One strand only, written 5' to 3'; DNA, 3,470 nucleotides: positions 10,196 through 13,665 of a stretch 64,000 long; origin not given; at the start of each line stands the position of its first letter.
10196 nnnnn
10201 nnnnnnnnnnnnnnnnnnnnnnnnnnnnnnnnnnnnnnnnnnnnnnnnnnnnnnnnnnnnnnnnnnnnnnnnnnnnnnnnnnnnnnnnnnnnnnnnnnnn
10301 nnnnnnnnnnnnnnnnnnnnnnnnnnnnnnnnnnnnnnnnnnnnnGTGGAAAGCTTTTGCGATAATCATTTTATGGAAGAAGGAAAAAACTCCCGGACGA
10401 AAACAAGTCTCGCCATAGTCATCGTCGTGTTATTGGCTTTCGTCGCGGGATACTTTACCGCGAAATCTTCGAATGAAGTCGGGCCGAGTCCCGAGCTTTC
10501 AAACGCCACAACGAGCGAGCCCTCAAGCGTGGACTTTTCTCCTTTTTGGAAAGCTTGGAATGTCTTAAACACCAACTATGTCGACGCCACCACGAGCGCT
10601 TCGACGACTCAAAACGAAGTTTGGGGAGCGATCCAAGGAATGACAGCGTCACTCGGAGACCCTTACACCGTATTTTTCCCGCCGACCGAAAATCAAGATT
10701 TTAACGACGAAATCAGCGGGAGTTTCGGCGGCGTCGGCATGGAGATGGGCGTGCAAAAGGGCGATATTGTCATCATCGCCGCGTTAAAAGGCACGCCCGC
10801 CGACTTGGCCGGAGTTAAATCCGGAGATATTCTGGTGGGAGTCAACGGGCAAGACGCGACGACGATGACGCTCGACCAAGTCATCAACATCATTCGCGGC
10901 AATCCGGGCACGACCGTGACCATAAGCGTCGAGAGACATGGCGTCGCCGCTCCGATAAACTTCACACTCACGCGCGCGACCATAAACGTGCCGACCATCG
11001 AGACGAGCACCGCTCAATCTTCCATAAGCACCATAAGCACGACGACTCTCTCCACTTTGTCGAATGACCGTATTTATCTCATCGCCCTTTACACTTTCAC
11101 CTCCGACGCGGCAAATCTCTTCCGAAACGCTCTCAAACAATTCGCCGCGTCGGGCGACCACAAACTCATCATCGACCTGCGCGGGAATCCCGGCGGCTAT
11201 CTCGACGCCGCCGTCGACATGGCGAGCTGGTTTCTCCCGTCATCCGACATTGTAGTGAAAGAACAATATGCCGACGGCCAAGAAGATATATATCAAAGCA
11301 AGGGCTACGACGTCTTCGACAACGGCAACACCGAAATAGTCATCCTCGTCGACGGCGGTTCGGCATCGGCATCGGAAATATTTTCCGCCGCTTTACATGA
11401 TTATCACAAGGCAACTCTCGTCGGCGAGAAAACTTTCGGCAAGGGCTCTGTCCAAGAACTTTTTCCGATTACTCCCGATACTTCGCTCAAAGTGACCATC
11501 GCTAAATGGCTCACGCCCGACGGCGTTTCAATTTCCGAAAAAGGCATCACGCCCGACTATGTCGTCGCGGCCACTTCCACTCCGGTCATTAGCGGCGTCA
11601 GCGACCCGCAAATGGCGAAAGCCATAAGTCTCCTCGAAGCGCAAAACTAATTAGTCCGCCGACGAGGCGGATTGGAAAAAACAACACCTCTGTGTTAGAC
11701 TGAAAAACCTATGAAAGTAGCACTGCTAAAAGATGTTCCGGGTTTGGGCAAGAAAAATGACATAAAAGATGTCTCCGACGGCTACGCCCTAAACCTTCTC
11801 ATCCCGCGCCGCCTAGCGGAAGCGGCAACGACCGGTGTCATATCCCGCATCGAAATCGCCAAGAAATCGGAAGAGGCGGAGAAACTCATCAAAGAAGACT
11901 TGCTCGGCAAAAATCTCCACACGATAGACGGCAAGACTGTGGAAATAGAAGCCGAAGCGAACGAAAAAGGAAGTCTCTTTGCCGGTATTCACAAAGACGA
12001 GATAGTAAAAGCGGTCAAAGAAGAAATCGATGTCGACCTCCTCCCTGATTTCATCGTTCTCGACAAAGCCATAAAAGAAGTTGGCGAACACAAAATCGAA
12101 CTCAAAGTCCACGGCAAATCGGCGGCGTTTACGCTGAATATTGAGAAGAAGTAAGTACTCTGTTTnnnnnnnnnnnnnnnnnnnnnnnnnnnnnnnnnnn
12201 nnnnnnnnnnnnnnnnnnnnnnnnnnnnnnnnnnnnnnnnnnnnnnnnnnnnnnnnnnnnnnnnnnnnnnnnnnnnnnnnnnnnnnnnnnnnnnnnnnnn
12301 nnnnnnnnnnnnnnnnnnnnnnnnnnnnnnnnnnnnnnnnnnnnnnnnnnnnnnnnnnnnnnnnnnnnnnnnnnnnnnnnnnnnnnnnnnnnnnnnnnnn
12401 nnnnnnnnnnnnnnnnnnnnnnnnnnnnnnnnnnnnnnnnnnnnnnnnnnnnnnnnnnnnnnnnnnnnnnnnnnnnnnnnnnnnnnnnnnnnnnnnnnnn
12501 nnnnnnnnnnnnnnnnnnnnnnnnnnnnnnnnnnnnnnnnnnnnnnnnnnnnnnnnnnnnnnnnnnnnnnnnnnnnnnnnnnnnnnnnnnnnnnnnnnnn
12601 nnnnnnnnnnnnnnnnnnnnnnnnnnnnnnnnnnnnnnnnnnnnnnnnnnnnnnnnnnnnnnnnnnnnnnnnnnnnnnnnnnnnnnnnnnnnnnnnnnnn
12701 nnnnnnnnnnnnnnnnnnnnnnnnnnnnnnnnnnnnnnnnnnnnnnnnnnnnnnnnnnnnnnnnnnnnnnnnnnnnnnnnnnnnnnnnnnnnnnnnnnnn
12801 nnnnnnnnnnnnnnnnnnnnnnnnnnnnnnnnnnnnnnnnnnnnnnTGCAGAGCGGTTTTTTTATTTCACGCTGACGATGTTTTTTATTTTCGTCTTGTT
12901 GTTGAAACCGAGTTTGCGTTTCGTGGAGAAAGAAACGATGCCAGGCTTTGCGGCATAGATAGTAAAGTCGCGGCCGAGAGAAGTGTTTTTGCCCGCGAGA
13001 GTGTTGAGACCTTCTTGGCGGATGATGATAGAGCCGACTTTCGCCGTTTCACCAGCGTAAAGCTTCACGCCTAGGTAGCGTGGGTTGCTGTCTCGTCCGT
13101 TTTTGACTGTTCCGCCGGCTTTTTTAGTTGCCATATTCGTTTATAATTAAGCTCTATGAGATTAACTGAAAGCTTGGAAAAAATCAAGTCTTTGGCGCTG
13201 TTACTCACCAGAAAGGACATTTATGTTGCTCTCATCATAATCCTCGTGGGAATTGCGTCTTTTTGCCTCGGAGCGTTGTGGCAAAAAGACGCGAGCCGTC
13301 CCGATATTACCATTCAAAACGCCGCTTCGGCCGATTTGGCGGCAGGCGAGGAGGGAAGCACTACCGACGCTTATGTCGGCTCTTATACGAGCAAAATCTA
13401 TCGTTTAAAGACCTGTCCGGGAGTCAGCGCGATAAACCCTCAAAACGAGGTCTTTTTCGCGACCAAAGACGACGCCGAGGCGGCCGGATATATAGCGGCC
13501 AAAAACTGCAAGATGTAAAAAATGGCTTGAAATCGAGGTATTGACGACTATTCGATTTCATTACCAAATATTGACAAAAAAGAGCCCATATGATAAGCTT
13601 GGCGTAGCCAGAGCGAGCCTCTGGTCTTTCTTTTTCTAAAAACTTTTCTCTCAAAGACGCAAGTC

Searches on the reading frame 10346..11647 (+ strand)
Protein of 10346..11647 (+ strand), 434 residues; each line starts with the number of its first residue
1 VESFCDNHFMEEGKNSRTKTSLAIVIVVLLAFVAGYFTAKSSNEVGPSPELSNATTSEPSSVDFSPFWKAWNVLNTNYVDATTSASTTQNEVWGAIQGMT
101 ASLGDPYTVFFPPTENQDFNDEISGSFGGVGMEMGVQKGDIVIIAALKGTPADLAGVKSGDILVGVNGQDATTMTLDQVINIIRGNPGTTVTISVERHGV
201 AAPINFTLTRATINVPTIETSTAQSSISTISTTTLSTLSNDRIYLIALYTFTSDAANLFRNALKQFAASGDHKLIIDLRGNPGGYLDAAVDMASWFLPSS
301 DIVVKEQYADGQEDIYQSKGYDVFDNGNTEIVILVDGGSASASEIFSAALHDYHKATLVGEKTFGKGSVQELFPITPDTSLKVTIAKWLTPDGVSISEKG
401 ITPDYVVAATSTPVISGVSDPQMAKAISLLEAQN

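Call 27: search_protein_families(library=pfam, proteins=[window:10346-11647:+], max_evalue=0.01)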
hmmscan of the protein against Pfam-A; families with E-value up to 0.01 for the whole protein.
window:10346-11647:+ (434 aa): 5 families
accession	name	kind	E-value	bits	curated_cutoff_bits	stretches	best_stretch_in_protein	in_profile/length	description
PF03572.23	Peptidase_S41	-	8.1e-48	162.6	24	1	245-407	4-165/165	Peptidase family S41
PF17820.7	PDZ_6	-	1.5e-14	53.9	27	1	143-197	2-54/54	PDZ domain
PF00595.29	PDZ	-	3e-09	37.6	23.2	1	129-195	13-80/81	PDZ domain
PF13180.12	PDZ_2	-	1.3e-07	32.2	27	1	129-200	2-72/80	PDZ domain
PF22694.1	CtpB_N-like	-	2.5e-06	28.3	27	1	47-110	20-80/85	Activating protease CtpB N-terminal domain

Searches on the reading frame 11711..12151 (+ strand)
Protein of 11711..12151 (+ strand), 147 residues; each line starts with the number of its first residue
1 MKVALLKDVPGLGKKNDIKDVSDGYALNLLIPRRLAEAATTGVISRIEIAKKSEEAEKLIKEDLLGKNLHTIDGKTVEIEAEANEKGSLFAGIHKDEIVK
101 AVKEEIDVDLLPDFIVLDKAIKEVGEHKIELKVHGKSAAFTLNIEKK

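Call 27: search_protein_families(library=pfam, proteins=[window:11711-12151:+], max_evalue=0.01)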
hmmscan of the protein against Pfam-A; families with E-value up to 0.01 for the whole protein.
window:11711-12151:+ (147 aa): 2 families
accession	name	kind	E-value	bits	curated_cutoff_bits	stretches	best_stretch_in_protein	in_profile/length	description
PF01281.25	Ribosomal_L9_N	-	4.7e-19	68.1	20.7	1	1-45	1-45/47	Ribosomal protein L9, N-terminal domain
PF03948.19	Ribosomal_L9_C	-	1.9e-11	44.7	23.2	1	71-144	9-84/86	Ribosomal protein L9, C-terminal domain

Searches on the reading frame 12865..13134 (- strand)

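Call 27: search_protein_families(library=pfam, proteins=[window:12865-13134:-], max_evalue=0.01)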
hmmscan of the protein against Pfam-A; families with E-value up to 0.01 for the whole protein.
window:12865-13134:- (90 aa): 1 family
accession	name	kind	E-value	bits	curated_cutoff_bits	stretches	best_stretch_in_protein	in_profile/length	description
PF01016.24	Ribosomal_L27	-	1.6e-26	92.6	20.5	1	2-73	1-72/79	Ribosomal L27 protein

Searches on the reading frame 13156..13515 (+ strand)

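Call 27: search_protein_families(library=pfam, proteins=[window:13156-13515:+], max_evalue=0.01)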
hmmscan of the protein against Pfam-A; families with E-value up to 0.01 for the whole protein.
window:13156-13515:+ (120 aa): 1 family
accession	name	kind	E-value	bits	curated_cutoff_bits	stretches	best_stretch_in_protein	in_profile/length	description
PF02805.21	Ada_Zn_binding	-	1.1e-06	28.9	23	1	69-119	14-63/65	Metal binding domain of Ada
